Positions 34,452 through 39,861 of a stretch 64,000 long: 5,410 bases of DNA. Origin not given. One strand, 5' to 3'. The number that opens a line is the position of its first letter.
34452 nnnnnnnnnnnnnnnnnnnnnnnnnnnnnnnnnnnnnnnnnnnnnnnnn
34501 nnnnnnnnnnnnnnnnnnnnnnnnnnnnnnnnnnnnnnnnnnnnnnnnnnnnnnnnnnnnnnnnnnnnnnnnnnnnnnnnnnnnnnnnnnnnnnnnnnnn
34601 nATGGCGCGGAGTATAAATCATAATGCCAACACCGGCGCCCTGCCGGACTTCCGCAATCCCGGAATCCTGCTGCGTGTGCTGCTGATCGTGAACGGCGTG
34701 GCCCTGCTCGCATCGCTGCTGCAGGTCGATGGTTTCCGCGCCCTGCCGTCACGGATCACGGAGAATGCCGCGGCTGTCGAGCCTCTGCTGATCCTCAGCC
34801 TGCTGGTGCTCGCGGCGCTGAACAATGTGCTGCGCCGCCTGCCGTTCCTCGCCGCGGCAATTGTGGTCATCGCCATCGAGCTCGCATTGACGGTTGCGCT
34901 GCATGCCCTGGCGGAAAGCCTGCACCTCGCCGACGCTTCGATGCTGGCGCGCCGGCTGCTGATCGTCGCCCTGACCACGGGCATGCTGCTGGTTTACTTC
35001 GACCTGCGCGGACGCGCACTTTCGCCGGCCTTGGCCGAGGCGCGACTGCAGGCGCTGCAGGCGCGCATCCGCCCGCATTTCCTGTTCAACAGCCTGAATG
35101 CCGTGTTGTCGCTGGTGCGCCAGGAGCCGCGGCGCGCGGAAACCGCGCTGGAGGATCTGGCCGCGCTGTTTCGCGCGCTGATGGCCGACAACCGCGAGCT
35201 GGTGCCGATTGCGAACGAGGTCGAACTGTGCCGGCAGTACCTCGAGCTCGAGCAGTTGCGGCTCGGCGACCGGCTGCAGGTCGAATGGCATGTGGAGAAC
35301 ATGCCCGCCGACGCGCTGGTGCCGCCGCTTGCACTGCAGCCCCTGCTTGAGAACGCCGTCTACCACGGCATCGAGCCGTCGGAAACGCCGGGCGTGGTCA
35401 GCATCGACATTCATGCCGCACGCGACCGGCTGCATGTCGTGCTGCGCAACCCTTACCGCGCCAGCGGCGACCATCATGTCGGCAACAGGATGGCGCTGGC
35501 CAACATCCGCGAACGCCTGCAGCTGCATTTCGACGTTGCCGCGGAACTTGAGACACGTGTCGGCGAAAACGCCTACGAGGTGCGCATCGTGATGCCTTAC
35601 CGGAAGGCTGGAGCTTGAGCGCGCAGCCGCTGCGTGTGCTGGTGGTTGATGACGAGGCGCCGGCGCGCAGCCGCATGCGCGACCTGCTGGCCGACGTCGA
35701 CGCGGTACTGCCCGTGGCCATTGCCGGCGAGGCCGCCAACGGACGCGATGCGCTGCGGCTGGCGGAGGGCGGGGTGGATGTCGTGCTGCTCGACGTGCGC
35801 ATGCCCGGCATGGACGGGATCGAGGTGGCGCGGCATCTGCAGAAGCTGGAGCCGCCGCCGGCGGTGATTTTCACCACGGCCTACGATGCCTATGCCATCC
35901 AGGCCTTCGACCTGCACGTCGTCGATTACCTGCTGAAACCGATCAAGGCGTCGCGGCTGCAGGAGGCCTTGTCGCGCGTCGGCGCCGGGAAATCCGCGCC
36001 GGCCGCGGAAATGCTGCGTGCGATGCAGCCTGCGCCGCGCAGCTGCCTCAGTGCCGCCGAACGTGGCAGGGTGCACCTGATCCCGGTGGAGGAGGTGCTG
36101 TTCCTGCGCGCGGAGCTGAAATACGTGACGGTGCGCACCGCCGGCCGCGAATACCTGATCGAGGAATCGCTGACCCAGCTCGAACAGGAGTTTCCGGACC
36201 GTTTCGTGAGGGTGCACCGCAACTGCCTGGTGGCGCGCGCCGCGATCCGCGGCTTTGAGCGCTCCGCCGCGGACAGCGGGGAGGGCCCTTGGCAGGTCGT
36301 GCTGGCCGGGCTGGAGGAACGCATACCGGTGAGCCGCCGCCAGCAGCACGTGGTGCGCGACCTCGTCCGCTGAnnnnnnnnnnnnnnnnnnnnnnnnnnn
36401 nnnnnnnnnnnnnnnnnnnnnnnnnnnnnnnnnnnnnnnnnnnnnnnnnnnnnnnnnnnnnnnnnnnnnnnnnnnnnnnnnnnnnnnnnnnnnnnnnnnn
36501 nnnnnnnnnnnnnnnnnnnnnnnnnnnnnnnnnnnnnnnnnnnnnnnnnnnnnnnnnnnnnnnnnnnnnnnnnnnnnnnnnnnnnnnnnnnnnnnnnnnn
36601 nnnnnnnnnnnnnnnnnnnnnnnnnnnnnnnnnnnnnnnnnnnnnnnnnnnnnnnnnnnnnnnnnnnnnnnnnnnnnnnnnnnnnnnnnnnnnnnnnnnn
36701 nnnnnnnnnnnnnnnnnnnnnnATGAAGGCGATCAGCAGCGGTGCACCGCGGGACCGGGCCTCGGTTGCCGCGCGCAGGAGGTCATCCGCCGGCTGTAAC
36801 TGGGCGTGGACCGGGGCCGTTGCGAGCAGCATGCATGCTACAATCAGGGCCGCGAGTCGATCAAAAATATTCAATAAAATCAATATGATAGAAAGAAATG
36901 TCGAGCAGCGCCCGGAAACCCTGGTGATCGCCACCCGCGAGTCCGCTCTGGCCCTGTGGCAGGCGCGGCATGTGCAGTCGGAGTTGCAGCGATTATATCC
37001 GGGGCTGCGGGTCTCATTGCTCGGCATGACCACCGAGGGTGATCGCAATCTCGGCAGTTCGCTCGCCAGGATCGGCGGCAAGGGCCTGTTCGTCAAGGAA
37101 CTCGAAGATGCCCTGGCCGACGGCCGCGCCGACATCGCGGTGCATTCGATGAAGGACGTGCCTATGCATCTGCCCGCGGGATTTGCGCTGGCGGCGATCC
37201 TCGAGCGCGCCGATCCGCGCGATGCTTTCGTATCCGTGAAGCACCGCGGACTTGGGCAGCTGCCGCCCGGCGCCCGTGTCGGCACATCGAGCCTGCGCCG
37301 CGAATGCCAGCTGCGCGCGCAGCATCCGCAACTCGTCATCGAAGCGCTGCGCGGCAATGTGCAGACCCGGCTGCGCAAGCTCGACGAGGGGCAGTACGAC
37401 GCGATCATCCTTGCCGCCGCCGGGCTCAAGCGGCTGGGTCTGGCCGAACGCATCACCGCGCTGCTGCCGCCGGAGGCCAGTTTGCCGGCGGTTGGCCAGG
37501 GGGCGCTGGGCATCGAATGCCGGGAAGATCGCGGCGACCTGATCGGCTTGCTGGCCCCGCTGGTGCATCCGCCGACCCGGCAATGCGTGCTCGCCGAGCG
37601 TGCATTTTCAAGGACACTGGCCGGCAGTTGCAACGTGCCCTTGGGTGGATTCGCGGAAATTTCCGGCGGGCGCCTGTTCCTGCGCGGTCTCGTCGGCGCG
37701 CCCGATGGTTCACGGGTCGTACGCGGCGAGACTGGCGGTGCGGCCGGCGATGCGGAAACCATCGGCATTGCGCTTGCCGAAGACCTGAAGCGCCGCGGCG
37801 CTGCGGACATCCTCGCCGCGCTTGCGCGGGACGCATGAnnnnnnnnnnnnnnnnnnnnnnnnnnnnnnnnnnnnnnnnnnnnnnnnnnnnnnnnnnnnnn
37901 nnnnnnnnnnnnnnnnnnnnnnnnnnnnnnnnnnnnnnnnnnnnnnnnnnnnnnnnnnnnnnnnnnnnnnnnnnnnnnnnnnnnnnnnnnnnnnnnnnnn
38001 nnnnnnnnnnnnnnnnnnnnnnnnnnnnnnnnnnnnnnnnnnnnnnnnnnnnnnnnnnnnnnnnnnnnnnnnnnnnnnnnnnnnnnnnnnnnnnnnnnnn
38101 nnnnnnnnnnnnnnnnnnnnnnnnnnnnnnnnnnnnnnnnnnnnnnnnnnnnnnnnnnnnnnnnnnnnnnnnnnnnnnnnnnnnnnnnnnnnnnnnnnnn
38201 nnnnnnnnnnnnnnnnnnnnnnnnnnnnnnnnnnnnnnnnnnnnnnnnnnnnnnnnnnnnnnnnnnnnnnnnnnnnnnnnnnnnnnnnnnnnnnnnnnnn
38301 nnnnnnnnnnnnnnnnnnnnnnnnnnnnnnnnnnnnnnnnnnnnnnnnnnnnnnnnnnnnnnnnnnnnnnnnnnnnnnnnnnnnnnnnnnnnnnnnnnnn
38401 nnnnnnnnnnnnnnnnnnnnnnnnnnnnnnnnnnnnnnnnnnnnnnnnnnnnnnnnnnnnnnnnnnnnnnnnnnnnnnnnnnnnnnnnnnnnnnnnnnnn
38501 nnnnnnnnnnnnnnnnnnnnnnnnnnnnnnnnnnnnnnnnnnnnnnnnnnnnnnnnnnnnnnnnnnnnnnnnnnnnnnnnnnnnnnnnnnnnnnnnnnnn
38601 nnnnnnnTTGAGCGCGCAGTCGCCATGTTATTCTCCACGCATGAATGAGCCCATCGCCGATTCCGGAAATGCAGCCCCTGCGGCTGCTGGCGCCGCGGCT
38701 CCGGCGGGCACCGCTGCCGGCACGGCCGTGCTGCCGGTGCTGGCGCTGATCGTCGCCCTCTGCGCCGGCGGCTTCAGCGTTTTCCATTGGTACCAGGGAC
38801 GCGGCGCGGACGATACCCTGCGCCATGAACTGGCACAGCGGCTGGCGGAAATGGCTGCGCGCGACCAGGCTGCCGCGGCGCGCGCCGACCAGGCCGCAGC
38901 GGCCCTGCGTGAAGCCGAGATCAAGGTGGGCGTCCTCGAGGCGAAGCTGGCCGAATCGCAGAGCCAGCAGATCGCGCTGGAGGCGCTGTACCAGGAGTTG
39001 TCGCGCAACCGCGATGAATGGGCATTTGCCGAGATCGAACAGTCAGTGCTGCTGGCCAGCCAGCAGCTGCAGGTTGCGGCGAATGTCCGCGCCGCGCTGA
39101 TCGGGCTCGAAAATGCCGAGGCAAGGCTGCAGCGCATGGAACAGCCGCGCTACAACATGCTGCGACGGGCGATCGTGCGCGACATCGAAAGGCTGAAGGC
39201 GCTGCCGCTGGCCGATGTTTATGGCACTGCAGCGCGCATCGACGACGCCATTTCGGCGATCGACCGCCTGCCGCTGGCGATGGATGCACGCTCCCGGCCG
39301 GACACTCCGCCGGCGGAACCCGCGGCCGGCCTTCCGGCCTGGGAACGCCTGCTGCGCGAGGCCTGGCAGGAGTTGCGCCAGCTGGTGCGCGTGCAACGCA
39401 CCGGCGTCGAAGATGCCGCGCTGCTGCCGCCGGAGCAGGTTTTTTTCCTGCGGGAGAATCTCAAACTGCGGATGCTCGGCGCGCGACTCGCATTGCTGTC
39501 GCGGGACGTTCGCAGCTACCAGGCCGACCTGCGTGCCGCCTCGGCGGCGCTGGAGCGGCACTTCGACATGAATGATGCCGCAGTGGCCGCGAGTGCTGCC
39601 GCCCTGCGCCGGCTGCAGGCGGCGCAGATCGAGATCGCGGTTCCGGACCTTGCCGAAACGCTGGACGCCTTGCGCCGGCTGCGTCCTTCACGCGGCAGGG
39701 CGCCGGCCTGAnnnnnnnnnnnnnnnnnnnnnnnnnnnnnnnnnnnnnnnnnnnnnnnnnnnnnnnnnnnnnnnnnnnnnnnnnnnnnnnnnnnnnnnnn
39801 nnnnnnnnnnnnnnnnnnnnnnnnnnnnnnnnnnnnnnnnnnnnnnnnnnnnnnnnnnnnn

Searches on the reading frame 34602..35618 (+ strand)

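Call 7: search_protein_families(library=pfam, proteins=[window:34602-35618:+])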
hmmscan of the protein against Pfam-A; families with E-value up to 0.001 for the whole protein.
window:34602-35618:+ (338 aa): 1 family
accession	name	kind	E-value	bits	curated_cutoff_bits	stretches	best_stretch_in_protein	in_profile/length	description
PF06580.19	His_kinase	-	2.5e-24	85.8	25.2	1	147-225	1-81/81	Histidine kinase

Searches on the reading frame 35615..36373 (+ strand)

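Call 8: search_protein_families(library=pfam, proteins=[window:35615-36373:+])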
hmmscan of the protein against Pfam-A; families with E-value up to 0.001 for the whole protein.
window:35615-36373:+ (252 aa): 2 families
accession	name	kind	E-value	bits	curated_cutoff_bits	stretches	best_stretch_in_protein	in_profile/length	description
PF00072.30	Response_reg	-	1.2e-23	83.9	30.2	1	8-119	1-110/111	Response regulator receiver domain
PF04397.21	LytTR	-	1.8e-21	76.6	22.6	1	152-250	2-96/98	LytTr DNA-binding domain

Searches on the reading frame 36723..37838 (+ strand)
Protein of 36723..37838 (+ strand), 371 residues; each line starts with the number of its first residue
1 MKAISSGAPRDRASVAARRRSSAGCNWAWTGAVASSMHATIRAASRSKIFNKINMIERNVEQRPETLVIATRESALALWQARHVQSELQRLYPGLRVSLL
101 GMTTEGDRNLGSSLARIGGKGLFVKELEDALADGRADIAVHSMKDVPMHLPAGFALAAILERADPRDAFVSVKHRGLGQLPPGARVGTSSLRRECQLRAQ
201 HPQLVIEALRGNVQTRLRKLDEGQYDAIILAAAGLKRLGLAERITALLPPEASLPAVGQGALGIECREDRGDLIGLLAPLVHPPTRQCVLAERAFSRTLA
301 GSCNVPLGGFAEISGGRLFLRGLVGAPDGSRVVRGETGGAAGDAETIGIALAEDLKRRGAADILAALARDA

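Call 8: search_protein_families(library=pfam, proteins=[window:36723-37838:+])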
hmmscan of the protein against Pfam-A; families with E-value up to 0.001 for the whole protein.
window:36723-37838:+ (371 aa): 3 families
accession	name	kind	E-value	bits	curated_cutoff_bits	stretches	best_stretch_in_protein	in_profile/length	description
PF01379.25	Porphobil_deam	-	3.9e-85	285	22.1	1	67-271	1-203/207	Porphobilinogen deaminase, dipyromethane cofactor binding domain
PF03900.20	Porphobil_deamC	-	4.1e-17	62.7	26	1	287-356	2-73/74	Porphobilinogen deaminase, C-terminal domain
PF03466.25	LysR_substrate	-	0.0001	22.2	28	0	196-232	27-63/209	LysR substrate binding domain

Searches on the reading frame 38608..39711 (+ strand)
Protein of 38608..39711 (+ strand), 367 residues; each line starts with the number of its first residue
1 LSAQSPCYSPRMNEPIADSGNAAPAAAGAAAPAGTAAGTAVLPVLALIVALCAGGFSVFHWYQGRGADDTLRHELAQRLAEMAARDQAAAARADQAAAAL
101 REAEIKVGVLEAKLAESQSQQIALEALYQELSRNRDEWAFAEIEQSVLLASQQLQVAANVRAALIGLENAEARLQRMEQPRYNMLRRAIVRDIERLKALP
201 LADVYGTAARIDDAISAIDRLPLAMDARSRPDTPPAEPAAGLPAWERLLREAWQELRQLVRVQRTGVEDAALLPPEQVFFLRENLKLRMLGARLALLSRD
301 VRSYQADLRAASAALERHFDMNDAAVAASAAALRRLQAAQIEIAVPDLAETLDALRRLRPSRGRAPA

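Call 8: search_protein_families(library=pfam, proteins=[window:38608-39711:+])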
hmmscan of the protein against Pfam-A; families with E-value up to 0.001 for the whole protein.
window:38608-39711:+ (367 aa): 1 family
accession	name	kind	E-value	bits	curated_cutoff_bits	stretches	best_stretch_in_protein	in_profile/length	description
PF04375.19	HemX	-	1.6e-41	142.9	25.9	1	135-361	2-231/236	HemX, putative uroporphyrinogen-III C-methyltransferase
